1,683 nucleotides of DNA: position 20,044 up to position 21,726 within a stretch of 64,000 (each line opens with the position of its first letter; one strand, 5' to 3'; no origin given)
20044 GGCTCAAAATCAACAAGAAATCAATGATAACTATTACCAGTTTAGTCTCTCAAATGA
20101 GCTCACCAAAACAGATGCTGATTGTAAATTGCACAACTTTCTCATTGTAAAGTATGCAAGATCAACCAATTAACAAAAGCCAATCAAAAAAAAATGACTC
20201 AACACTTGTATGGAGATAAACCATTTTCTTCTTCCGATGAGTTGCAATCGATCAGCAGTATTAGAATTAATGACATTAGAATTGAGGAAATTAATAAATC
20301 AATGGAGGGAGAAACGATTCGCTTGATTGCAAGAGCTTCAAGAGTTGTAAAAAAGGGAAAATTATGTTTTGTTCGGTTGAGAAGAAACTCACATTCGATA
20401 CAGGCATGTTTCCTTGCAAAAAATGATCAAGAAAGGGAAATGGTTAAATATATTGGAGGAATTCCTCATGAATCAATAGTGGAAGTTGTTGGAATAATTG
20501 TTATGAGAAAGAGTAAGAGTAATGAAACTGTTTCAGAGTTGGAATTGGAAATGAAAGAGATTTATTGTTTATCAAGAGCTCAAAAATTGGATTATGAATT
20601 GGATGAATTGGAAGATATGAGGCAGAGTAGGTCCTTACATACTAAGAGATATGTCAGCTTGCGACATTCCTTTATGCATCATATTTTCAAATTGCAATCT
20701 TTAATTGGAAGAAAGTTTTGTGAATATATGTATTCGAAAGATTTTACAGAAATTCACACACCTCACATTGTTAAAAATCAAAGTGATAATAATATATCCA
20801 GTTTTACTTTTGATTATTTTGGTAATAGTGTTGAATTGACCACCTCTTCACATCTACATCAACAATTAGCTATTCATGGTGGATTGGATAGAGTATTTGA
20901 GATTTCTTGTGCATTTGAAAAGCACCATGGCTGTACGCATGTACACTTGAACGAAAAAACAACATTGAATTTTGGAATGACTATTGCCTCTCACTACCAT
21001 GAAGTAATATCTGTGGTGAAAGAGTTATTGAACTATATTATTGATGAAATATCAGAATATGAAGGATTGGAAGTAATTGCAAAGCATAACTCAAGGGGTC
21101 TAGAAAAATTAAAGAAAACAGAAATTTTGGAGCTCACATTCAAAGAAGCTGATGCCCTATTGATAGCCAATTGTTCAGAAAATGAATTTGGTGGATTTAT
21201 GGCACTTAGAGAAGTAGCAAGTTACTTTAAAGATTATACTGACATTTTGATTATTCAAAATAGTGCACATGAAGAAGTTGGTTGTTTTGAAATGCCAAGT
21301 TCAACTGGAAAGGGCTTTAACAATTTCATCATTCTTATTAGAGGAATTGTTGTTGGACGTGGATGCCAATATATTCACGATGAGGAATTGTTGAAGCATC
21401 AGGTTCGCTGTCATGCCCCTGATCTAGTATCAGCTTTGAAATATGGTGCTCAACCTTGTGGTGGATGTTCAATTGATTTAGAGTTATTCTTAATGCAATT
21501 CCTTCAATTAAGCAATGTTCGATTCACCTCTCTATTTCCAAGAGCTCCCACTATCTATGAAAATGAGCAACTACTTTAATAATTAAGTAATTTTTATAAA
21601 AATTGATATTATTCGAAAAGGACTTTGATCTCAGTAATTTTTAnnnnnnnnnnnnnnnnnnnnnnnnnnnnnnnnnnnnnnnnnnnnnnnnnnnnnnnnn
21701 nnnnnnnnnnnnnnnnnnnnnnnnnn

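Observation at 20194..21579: AspRS/AsnRS paralog missing both invariant class-II arginines, a probable pseudo-synthetase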

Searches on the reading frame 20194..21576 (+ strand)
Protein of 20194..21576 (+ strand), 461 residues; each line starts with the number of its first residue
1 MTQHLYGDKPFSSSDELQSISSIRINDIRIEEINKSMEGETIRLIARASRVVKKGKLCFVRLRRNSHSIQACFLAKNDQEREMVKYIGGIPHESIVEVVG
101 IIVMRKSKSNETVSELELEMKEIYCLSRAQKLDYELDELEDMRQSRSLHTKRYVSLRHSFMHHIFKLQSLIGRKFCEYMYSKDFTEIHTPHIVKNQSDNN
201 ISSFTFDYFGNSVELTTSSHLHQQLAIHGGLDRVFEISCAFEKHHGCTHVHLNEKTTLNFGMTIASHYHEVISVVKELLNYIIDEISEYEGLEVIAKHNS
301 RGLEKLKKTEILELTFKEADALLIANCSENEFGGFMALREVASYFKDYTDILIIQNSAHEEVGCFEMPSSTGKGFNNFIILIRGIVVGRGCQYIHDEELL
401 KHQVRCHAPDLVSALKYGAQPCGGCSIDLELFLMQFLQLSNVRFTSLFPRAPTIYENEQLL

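Call 3: search_protein_families(library=pfam, proteins=[window:20194-21576:+], max_evalue=1)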
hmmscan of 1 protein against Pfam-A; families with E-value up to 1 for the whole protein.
window:20194-21576:+ (461 aa): 2 families
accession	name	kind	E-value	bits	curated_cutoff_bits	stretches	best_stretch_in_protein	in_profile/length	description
PF00152.25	tRNA-synt_2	-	4.9e-29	101.8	25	1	149-450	6-306/308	tRNA synthetases class II (D, K and N)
PF01336.31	tRNA_anti-codon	-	3.8e-05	24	27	1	44-125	3-74/75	OB-fold nucleic acid binding domain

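Call 4: search_solved_structures(query=window:20194-21576:+, max_evalue=0.001, show_alignments=3)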
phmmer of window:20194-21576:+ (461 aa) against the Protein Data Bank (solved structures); distinct sequences matched with E-value up to 0.001: 64 (the best 60 are shown).
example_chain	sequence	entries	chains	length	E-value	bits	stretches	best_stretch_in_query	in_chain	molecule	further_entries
6od8_A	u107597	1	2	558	4.6e-50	174.3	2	17-288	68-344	Putative aspartyl-tRNA synthetase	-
6iy6_A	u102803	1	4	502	3.2e-45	158.3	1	7-452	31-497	Aspartate--tRNA ligase, cytoplasmic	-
4j15_A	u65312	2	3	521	3.8e-45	158.1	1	7-452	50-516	Aspartate--tRNA ligase, cytoplasmic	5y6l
3i7f_A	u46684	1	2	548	7.5e-44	153.8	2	151-453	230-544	Aspartyl-tRNA synthetase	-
1asy_A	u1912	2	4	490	3.6e-42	148.3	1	6-452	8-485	ASPARTYL-tRNA SYNTHETASE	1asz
1eov_A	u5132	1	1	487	3.8e-42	148.2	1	6-452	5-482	ASPARTYL-TRNA SYNTHETASE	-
9m5m_A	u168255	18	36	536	1.4e-37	133.2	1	47-452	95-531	aspartate--tRNA ligase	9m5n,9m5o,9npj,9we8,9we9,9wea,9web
9wem_A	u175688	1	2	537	1.4e-37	133.2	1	47-452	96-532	aspartate--tRNA ligase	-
9w9e_A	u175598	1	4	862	1.1e-34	123.7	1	16-454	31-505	Aspartate--tRNA ligase, cytoplasmic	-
9w9f_A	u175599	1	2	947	1.4e-34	123.2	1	16-454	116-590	Aspartate--tRNA ligase, cytoplasmic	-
9w9g_A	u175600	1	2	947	9.8e-32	113.9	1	16-454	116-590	Aspartate--tRNA ligase, cytoplasmic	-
3nel_A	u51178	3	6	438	5.1e-26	95.1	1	31-294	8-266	Aspartyl-tRNA synthetase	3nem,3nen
1b8a_A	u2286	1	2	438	1e-25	94.1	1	31-294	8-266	PROTEIN (ASPARTYL-TRNA SYNTHETASE)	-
1n9w_A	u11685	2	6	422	2.6e-24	89.4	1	57-450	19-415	aspartyl-tRNA synthetase 2 | Non-discriminating and archaeal-type aspartyl-tRNA synthetase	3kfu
1wyd_A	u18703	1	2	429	1.9e-19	73.4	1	90-450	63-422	hypothetical aspartyl-tRNA synthetase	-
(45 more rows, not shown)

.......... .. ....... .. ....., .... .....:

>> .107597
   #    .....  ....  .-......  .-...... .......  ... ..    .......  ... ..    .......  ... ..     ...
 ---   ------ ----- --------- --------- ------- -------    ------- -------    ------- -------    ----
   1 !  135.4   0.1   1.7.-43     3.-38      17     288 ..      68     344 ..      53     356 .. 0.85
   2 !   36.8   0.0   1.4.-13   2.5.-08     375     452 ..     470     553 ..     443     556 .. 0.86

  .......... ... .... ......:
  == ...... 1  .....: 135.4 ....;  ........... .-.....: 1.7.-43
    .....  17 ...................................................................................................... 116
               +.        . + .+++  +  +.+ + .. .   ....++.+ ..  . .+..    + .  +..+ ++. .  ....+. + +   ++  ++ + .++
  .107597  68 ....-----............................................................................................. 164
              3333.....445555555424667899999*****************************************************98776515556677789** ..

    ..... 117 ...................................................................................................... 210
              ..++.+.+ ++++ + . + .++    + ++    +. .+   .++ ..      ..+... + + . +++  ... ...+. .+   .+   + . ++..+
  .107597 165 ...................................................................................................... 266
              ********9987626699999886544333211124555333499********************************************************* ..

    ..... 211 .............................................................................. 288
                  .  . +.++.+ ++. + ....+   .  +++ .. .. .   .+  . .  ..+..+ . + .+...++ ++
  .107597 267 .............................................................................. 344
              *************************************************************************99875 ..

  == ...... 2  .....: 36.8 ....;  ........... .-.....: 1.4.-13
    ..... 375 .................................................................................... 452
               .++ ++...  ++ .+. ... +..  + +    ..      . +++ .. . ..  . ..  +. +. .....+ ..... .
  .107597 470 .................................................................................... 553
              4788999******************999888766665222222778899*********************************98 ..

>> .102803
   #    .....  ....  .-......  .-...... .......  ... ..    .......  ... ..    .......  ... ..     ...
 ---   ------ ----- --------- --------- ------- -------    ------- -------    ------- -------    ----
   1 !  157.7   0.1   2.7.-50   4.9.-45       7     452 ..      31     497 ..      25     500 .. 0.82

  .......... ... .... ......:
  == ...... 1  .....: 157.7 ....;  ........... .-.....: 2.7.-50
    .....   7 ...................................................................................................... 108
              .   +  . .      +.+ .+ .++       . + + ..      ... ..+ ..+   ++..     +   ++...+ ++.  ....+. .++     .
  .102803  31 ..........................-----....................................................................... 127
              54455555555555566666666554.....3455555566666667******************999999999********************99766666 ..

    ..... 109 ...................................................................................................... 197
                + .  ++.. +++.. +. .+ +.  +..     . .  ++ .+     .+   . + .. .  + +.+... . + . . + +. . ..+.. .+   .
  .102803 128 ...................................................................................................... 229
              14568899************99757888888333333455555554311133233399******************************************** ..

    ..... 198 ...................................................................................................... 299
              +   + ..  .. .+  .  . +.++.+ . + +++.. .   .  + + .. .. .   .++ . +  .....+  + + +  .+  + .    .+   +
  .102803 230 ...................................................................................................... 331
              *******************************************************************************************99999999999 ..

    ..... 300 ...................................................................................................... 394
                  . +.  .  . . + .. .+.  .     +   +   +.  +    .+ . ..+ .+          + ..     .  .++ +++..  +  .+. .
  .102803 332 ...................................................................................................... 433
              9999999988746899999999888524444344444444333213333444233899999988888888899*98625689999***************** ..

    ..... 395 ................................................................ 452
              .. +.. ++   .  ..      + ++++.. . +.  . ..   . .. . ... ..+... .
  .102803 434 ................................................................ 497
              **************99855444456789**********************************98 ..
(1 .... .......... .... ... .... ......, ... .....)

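Call 6: find_homologous_proteins(query=window:20194-21576:+, max_evalue=0.00001)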
Query window:20194-21576:+ (461 aa): 111 proteins with E <= 0.00001 among 6857 candidates.
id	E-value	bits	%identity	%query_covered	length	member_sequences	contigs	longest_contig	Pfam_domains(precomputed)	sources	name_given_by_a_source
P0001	0.0e+0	1034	100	100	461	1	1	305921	PF00152.26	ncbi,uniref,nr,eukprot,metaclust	ncbi:aspartyl-tRNA synthetase [Naegleria gruberi]|uniref:Aspartyl-tRNA synthetase n=1 Tax=Naegleria 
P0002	1.4e-50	191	30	98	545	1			PF01336.32,PF00152.26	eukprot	eukprot:gb/GECH01011894.1/.p1 GENE.gb/GECH01011894.1/~~gb/GECH01011894.1/.p1 ORF type:complete len:5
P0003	1.9e-47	181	32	97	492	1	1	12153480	PF01336.32,PF00152.26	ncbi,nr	ncbi:Aspartyl-tRNA synthetase [Aphelenchoides bicaudatus]|nr:Aspartyl-tRNA synthetase [Aphelenchoide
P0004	6.2e-47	179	29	89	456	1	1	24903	PF01409.26,PF01336.32,PF00152.26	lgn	-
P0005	9.6e-47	178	30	97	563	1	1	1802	PF01336.32,PF00152.26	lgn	-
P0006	2.7e-46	177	31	96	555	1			PF01336.32,PF00152.26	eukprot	eukprot:335742_1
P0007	5.3e-46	176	30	97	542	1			PF01336.32,PF00152.26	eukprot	eukprot:TRINITY_DN204_c0_g1_i1.p1 TRINITY_DN204_c0_g1~~TRINITY_DN204_c0_g1_i1.p1 ORF type:complete l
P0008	1.8e-45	174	30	92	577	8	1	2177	PF01336.32,PF00152.26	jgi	-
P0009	3.1e-45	173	30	92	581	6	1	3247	PF01336.32,PF00152.26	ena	-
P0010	3.3e-45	173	30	92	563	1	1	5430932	PF01336.32,PF00152.26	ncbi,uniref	ncbi:hypothetical protein AB1Y20_009852 [Prymnesium parvum]|uniref:aspartate--tRNA ligase n=1 Tax=Pr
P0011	8.8e-45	172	33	97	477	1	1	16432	PF01336.32,PF00152.26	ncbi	ncbi:10087_t:CDS:10, partial [Dentiscutata erythropus]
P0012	1.7e-44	171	31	99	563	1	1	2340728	PF01336.32,PF00152.26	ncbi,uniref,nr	ncbi:aspartate-trna ligase [Phaffia rhodozyma]|uniref:Aspartate--tRNA ligase, cytoplasmic n=1 Tax=Ph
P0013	5.6e-44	169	33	97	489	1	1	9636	PF01336.32,PF00152.26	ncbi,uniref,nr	ncbi:11578_t:CDS:10 [Scutellospora calospora]|uniref:11578_t:CDS:1 n=1 Tax=Scutellospora calospora T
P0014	8.2e-44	169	31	97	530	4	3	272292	PF01336.32,PF00152.26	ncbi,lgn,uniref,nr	ncbi:Aspartyl-tRNA synthetase [Gigaspora margarita]|uniref:Aspartate--tRNA ligase, cytoplasmic n=1 T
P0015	1.8e-43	167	29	92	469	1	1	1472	PF01336.32,PF00152.26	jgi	-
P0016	1.1e-42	165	31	92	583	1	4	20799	PF01336.32,PF00152.26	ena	-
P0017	6.6e-42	162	28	92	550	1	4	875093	PF01336.32,PF00152.26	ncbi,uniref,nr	ncbi:aspartate--tRNA ligase dps1 [Coemansia spiralis]|uniref:Aspartate--tRNA ligase, cytoplasmic n=2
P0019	3.5e-41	160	27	92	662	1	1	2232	PF01336.32,PF00152.26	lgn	-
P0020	5.8e-41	159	28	97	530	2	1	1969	PF01336.32,PF00152.26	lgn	-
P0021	6.2e-41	159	30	98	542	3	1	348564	PF01336.32,PF00152.26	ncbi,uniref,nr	ncbi:hypothetical protein BOX15_Mlig029278g2 [Macrostomum lignano]|uniref:Uncharacterized protein n=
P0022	2.7e-40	157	27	97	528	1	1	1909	PF01336.32,PF00152.26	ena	-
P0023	3.0e-39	154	30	98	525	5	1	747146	PF01336.32,PF00152.26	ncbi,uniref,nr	ncbi:Aspartate--tRNA ligase [Sarcoptes scabiei]|uniref:Aspartate--tRNA ligase, cytoplasmic n=1 Tax=S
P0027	1.2e-38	152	29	90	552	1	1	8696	PF01336.32,PF00152.26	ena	-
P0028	2.2e-38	151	30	98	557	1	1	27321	PF01336.32,PF00152.26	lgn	-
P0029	1.3e-37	148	29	92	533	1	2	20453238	PF01336.32,PF00152.26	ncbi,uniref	ncbi:aspartate--tRNA ligase, cytoplasmic-like [Clavelina lepadiformis]|uniref:Aspartate--tRNA ligase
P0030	2.2e-37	147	27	97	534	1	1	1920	PF01336.32,PF00152.26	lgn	-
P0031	4.4e-37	146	30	97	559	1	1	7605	PF01336.32,PF00152.26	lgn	-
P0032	4.9e-37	146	31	91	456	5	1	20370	PF01336.32,PF00152.26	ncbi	ncbi:MAG: aspartate--tRNA(Asn) ligase [Candidatus Asgardarchaeia archaeon]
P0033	8.0e-37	146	28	97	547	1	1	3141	PF01336.32,PF00152.26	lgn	-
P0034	2.6e-36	144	29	98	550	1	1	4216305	PF01336.32,PF00152.26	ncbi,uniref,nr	ncbi:aspartate--tRNA ligase [Saccharomycopsis crataegensis]|uniref:aspartate--tRNA ligase n=1 Tax=Sa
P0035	2.3e-35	141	33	62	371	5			PF01336.32,PF00152.26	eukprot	eukprot:scaffold7196_cov403-Prasinococcus_capsulatus_cf.AAC.4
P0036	7.5e-33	132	26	97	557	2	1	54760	PF01409.26,PF01336.32,PF00152.26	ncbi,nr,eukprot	ncbi:aspartyl-tRNA synthetase [Perkinsela sp. CCAP 1560/4]|nr:aspartyl-tRNA synthetase [Perkinsela s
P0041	1.4e-26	112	28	93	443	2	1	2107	PF01336.32,PF00152.26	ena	-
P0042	3.1e-26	111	29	91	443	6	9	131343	PF01336.32,PF00152.26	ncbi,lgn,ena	-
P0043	2.8e-25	108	27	89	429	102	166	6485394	PF01336.32,PF00152.26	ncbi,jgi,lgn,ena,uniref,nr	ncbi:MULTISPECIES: aspartate--tRNA(Asn) ligase [Clostridium]|jgi:aspartyl-tRNA synthetase, archaeal 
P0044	3.3e-25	107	28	87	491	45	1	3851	PF01336.32,PF00152.26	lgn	-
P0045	4.1e-25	107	24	91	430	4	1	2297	PF01409.26,PF01336.32,PF00152.26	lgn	-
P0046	8.8e-24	103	25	89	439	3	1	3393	PF01336.32,PF00152.26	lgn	-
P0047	9.3e-24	103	25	90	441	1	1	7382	PF01336.32,PF00152.26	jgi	jgi:aspartyl-tRNA synthetase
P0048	1.3e-23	102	27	89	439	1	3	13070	PF01336.32,PF00152.26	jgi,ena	-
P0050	7.5e-23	100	25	85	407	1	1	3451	PF01336.32,PF00152.26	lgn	-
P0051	7.8e-23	99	30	65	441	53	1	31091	PF01336.32,PF00152.26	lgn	-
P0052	1.2e-22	99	29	92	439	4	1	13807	PF01336.32,PF00152.26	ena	-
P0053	1.4e-22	99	30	65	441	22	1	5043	PF01336.32,PF00152.26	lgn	-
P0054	2.1e-22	98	31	65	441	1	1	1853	PF01336.32,PF00152.26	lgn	-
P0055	4.0e-22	97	31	65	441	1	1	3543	PF01336.32,PF00152.26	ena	-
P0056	6.1e-22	97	25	84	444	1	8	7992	PF01336.32,PF00152.26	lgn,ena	-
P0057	1.7e-20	92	25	82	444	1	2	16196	PF01336.32,PF00152.26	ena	-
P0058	2.5e-20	91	29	65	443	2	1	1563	PF01336.32,PF00152.26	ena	-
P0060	5.1e-20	90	23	90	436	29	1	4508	PF01336.32,PF00152.26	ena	-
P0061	2.0e-19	88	27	66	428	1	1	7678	PF01336.32,PF00152.26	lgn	-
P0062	6.8e-19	87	23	92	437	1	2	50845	PF01336.32,PF00152.26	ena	-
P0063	7.2e-19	86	23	92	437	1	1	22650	PF01336.32,PF00152.26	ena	-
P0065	2.7e-18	85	24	82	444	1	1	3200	PF01336.32,PF00152.26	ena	-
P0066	1.3e-17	82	25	76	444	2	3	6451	PF01336.32,PF00152.26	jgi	-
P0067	2.2e-17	82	25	83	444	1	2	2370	PF01336.32,PF00152.26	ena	-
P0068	5.4e-17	80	24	90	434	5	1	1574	PF01336.32,PF00152.26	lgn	-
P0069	8.7e-17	80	24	84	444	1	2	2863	PF01336.32,PF00152.26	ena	-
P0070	6.7e-16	77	24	83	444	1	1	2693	PF01336.32,PF00152.26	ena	-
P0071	1.7e-13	69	22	83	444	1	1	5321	PF01336.32,PF00152.26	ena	-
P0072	2.5e-13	68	24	56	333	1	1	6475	PF01336.32,PF00152.26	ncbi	ncbi:MAG: amino acid--tRNA ligase-related protein, partial [Nitrosopumilus sp.]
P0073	3.0e-13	68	24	93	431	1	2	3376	PF01336.32,PF00152.26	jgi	jgi:aspartyl-tRNA synthetase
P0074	3.9e-13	68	24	91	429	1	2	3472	PF01336.32,PF00152.26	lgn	-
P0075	1.4e-12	66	25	91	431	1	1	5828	PF01336.32,PF00152.26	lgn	-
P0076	1.9e-12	65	22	83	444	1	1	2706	PF01336.32,PF00152.26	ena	-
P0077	3.2e-12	65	25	91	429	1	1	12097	PF01336.32,PF00152.26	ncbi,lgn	-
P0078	5.1e-12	64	25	91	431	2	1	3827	PF01336.32,PF00152.26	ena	-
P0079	5.1e-12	64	24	91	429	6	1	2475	PF01336.32,PF00152.26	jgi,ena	-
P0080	5.3e-12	64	25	91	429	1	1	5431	PF01336.32,PF00152.26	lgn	-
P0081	5.8e-12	64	24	91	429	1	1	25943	PF01336.32,PF00152.26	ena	-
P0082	6.7e-12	63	24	91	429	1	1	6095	PF01336.32,PF00152.26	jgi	jgi:nondiscriminating aspartyl-tRNA synthetase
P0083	9.6e-12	63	24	91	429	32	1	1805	PF01336.32,PF00152.26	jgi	-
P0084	1.2e-11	63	24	91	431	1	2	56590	PF01336.32,PF00152.26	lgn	-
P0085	1.2e-11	63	24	91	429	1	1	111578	PF01336.32,PF00152.26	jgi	-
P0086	1.2e-11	63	25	91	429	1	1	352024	PF01336.32,PF00152.26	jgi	-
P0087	1.3e-11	63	24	91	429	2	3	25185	PF01336.32,PF00152.26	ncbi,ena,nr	ncbi:MAG TPA: aspartate--tRNA(Asn) ligase [Nitrososphaera sp.]|nr:aspartate--tRNA(Asn) ligase [Nitro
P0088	1.6e-11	62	25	91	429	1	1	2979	PF01336.32,PF00152.26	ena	-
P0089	1.9e-11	62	24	93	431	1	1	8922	PF01336.32,PF00152.26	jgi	jgi:nondiscriminating aspartyl-tRNA synthetase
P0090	2.2e-11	62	25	91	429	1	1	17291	PF01336.32,PF00152.26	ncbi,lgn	-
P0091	2.3e-11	62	25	91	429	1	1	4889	PF01336.32,PF00152.26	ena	-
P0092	3.3e-11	61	24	91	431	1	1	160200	PF01336.32,PF00152.26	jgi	jgi:nondiscriminating aspartyl-tRNA synthetase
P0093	3.6e-11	61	24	91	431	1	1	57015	PF01336.32,PF00152.26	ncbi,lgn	-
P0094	3.6e-11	61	24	91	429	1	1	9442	PF01336.32,PF00152.26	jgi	jgi:aspartyl-tRNA synthetase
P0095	4.2e-11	61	24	93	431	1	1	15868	PF01336.32,PF00152.26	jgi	jgi:nondiscriminating aspartyl-tRNA synthetase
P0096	4.4e-11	61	25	91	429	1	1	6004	PF01336.32,PF00152.26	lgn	-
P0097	4.5e-11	61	24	91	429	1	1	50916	PF01336.32,PF00152.26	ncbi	-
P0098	5.7e-11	60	24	91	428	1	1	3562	PF01336.32,PF00152.26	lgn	-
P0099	6.1e-11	60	25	91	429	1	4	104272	PF01336.32,PF00152.26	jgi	jgi:nondiscriminating aspartyl-tRNA synthetase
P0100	6.4e-11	60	25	91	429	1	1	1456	PF01336.32,PF00152.26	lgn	-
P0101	6.4e-11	60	24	93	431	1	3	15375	PF01336.32,PF00152.26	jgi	jgi:nondiscriminating aspartyl-tRNA synthetase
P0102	7.3e-11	60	24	93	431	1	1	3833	PF01336.32,PF00152.26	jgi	jgi:aspartyl-tRNA synthetase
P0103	8.9e-11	60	24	91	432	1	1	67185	PF01336.32,PF00152.26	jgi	jgi:nondiscriminating aspartyl-tRNA synthetase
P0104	9.2e-11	60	24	91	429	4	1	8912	PF01336.32,PF00152.26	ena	-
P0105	1.5e-10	59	23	91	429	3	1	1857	PF01336.32,PF00152.26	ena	-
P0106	1.7e-10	59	24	91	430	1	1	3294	PF01336.32,PF00152.26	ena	-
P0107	8.6e-10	57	25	85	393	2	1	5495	PF01336.32,PF00152.26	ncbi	ncbi:MAG TPA: aspartate--tRNA(Asn) ligase, partial [Nitrososphaera sp.]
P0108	1.1e-9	56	23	91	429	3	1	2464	PF01336.32,PF00152.26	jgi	jgi:nondiscriminating aspartyl-tRNA synthetase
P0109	2.1e-9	55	24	90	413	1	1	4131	PF01336.32,PF00152.26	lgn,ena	-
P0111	1.7e-6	46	22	44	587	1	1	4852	PF01336.32,PF02938.20,PF00152.26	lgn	-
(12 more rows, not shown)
